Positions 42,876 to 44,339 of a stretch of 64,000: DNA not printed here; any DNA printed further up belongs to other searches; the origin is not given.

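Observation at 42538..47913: Low-GC defence island: RHH, MmeI-like Type IIG RM, small membrane protein, HTH-ImmA/IrrE and DUF4411, as one co-directional operon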

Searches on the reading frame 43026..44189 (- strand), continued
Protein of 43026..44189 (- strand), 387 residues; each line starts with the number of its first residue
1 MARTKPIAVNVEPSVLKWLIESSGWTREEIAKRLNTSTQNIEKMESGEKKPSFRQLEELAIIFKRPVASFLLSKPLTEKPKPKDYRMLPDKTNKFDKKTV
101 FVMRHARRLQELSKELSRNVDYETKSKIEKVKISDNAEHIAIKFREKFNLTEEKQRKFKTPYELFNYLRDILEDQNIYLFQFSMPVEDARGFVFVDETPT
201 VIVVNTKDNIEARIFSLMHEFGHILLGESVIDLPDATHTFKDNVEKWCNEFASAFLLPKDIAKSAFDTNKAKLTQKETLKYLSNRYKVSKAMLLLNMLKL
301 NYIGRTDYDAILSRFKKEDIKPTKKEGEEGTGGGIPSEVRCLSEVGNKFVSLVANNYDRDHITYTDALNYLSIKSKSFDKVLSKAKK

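Call 61: find_related_loci(query=window:43026-44189:-, collection=viral_contigs, flank=8000)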
Query window:43026-44189:- (387 aa) in viral_contigs; peptide patterns used: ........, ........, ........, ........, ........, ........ (x = any residue, [..] = any of these).
9 stretches matched a pattern, but none encodes a relative of the query by tblastn (E <= 1e-3).

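Call 74: search_protein_families(library=pfam, proteins=[L025:5360-5683:+, L025:5685-5999:+, L023:5606-5923:+], max_evalue=0.01)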
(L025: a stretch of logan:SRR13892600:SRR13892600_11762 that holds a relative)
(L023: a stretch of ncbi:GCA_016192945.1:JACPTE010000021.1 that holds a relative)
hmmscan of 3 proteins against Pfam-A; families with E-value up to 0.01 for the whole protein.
L025:5360-5683:+ (107 aa): 0 families

L025:5685-5999:+ (104 aa): 0 families

L023:5606-5923:+ (105 aa): 0 families

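Call 102: search_protein_families(library=phrogs, proteins=[window:43026-44189:-], max_evalue=0.01)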
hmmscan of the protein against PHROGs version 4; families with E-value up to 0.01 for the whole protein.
window:43026-44189:- (387 aa): 14 families
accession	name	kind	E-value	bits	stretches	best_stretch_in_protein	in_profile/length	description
phrog_2439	-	transcription regulation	3e-55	188.6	1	9-327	5-307/367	transcriptional regulator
phrog_87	-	other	6.3e-13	50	1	124-306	5-170/227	metallo-protease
phrog_1914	-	unknown function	6.2e-08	33.6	1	184-292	63-169/222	-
phrog_3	-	transcription regulation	6e-07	30.6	1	14-138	91-225/430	transcriptional repressor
phrog_8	-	transcription regulation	3.1e-06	27.9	1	16-153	81-241/346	transcriptional regulator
phrog_1373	-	transcription regulation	3.3e-06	28.2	1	16-75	68-127/166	transcriptional regulator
phrog_2104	-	unknown function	8.6e-06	26.9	1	10-67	38-95/103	-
phrog_1516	-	unknown function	0.00017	22.2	1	159-293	30-169/227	-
phrog_5823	-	transcription regulation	0.00036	20.8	1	22-73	17-69/404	transcriptional regulator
phrog_2328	-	transcription regulation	0.00066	20.5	1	16-67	20-71/128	transcriptional repressor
phrog_1124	-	transcription regulation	0.0031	18.1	1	21-68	18-64/177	transcriptional regulator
phrog_4583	-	transcription regulation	0.0037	18.3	1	17-75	16-74/81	transcriptional repressor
phrog_19315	-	unknown function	0.0047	17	0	201-296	82-175/348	-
phrog_6831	-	transcription regulation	0.0086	17.1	0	22-65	16-60/68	transcriptional regulator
